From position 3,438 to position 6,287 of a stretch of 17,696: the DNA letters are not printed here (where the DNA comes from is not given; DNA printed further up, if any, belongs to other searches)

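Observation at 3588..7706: PbpC coupled to a CslA-like processive GT2 instead of alpha-2-macroglobulin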

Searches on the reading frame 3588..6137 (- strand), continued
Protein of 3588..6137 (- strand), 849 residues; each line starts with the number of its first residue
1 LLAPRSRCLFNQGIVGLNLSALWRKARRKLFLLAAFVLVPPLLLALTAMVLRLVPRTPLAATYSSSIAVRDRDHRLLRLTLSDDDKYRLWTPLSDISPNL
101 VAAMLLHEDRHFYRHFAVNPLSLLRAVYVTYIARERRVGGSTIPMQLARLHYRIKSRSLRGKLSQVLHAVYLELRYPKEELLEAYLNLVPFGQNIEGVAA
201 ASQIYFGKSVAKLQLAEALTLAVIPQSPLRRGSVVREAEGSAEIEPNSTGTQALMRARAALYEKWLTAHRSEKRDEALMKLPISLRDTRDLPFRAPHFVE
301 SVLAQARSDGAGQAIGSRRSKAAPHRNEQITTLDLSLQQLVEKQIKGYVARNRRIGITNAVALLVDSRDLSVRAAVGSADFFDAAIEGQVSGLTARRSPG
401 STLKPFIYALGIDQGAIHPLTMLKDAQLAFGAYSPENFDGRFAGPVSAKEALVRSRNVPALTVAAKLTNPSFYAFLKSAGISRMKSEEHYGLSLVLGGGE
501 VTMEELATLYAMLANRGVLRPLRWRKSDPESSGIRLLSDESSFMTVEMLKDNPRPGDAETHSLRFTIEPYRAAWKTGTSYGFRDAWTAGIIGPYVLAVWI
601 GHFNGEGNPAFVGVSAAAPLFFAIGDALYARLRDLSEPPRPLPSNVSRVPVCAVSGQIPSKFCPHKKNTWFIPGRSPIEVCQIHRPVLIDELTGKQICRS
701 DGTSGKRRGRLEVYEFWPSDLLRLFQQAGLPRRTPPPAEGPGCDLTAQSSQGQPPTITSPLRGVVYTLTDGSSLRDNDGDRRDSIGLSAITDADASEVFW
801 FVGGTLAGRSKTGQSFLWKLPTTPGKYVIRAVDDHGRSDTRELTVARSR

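Call 31: find_encoding_contigs(protein=P0146, flank=8000, max_places=2)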
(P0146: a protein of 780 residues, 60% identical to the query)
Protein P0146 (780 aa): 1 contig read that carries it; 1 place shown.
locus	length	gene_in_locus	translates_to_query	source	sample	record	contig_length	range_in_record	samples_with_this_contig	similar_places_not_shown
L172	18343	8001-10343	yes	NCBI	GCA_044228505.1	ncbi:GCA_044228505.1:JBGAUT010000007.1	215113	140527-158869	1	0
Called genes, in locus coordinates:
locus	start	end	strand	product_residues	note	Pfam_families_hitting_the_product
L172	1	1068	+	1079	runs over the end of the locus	PF00069:Pkinase, PF07714:PK_Tyr_Ser-Thr, PF13513:HEAT_EZ (faint), PF02985:HEAT (faint), PF13646:HEAT_2, PF03130:HEAT_PBS (faint), PF13646:HEAT_2 (weak), PF13646:HEAT_2, +1 more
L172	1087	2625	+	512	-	PF08308:PEGA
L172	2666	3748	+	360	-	-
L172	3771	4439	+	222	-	PF03167:UDG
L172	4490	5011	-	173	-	PF00069:Pkinase, PF07714:PK_Tyr_Ser-Thr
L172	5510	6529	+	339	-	-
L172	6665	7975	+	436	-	-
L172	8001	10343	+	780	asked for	PF00912:Transgly, PF00905:Transpeptidase, PF06832:BiPBP_C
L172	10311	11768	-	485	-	PF00072:Response_reg, PF00158:Sigma54_activat, PF14532:Sigma54_activ_2, PF07724:AAA_2 (weak), PF07728:AAA_5, PF25601:AAA_lid_14, PF02954:HTH_8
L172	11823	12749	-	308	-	-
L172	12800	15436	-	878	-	PF02861:Clp_N, PF23569:NBD_SMAX1, PF00004:AAA, PF17871:AAA_lid_9, PF00004:AAA, PF07724:AAA_2, PF07728:AAA_5, PF10431:ClpB_D2-small, +7 more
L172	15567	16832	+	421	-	PF17785:PUA_3, PF10672:Methyltrans_SAM, PF03602:Cons_hypoth95 (weak)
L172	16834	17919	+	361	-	PF00849:PseudoU_synth_2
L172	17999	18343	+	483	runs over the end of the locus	PF00140:Sigma70_r1_2 (weak), PF04542:Sigma70_r2, PF04539:Sigma70_r3, PF04545:Sigma70_r4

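Call 67: find_encoding_contigs(protein=P0154, flank=8000, max_places=1)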
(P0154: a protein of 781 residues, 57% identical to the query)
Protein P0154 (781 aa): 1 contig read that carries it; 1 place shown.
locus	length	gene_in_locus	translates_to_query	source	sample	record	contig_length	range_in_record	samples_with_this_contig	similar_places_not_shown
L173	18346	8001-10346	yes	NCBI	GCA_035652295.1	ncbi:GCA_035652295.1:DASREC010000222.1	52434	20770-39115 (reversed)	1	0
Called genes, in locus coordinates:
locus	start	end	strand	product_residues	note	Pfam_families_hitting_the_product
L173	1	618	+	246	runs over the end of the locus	-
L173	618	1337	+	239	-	PF13360:PQQ_2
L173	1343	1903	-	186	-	-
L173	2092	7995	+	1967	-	PF11974:bMG3, PF01835:MG2, PF17972:bMG5, PF17962:bMG6 (weak), PF07703:A2M_BRD, PF00207:A2M, PF17973:bMG10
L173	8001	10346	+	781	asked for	PF00912:Transgly, PF00905:Transpeptidase, PF06832:BiPBP_C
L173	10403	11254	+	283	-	PF03734:YkuD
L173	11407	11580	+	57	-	-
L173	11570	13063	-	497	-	PF20154:LNT_N, PF00795:CN_hydrolase (weak)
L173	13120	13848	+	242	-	PF00149:Metallophos, PF12850:Metallophos_2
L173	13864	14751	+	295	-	PF16697:Yop-YscD_cpl, PF00498:FHA, PF00990:GGDEF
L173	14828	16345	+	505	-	-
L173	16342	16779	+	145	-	-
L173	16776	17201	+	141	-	-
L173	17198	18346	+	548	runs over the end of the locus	PF00072:Response_reg (faint), PF00158:Sigma54_activat, PF01078:Mg_chelatase (faint), PF14532:Sigma54_activ_2, PF07728:AAA_5, PF25601:AAA_lid_14 (weak)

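Call 68: find_encoding_contigs(protein=P0165, flank=8000, max_places=1)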
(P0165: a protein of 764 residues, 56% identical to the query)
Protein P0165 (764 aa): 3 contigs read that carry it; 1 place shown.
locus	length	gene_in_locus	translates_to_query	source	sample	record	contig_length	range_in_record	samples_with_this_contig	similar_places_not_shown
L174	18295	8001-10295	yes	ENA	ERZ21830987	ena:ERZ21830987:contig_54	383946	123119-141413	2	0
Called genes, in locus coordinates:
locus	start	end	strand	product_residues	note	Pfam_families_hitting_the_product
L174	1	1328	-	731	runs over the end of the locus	PF00916:Sulfate_transp, PF01740:STAS (weak), PF00027:cNMP_binding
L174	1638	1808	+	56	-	-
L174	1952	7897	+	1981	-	PF11974:bMG3, PF01835:MG2, PF17972:bMG5, PF17962:bMG6 (faint), PF07703:A2M_BRD, PF00207:A2M, PF17973:bMG10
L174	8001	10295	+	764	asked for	PF00912:Transgly, PF00905:Transpeptidase, PF06832:BiPBP_C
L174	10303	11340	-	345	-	PF13174:TPR_6 (faint), PF14559:TPR_19 (weak), PF13432:TPR_16, PF13414:TPR_11, PF14559:TPR_19 (weak), PF13424:TPR_12 (weak), PF14559:TPR_19, PF00515:TPR_1 (weak), +9 more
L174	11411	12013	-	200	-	PF00069:Pkinase, PF07714:PK_Tyr_Ser-Thr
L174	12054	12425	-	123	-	PF00069:Pkinase, PF07714:PK_Tyr_Ser-Thr (weak)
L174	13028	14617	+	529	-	PF16697:Yop-YscD_cpl, PF00498:FHA, PF01590:GAF, PF13185:GAF_2, PF00211:Guanylate_cyc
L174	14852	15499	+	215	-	-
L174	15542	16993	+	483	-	-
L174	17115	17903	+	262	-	-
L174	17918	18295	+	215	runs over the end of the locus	PF12895:ANAPC3 (faint), PF13414:TPR_11 (weak), PF21033:RMD1-3 (weak), PF13424:TPR_12 (weak), PF14559:TPR_19 (weak), PF00515:TPR_1 (weak), PF07719:TPR_2, PF13181:TPR_8 (weak), +9 more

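Call 85: find_encoding_contigs(protein=P0132, flank=8000, max_places=2)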
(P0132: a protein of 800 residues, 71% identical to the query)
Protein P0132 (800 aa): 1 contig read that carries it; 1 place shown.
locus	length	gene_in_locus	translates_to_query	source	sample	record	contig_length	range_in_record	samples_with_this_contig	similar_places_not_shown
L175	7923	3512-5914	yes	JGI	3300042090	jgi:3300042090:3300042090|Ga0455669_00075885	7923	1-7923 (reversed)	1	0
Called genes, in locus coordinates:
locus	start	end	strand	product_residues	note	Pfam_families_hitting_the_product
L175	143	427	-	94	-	-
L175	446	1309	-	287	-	-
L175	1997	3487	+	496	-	PF13506:Glyco_transf_21, PF13641:Glyco_tranf_2_3, PF00535:Glycos_transf_2, PF10111:Glyco_tranf_2_2 (weak), PF13632:Glyco_trans_2_3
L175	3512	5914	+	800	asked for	PF00912:Transgly, PF00905:Transpeptidase, PF06832:BiPBP_C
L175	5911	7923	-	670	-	?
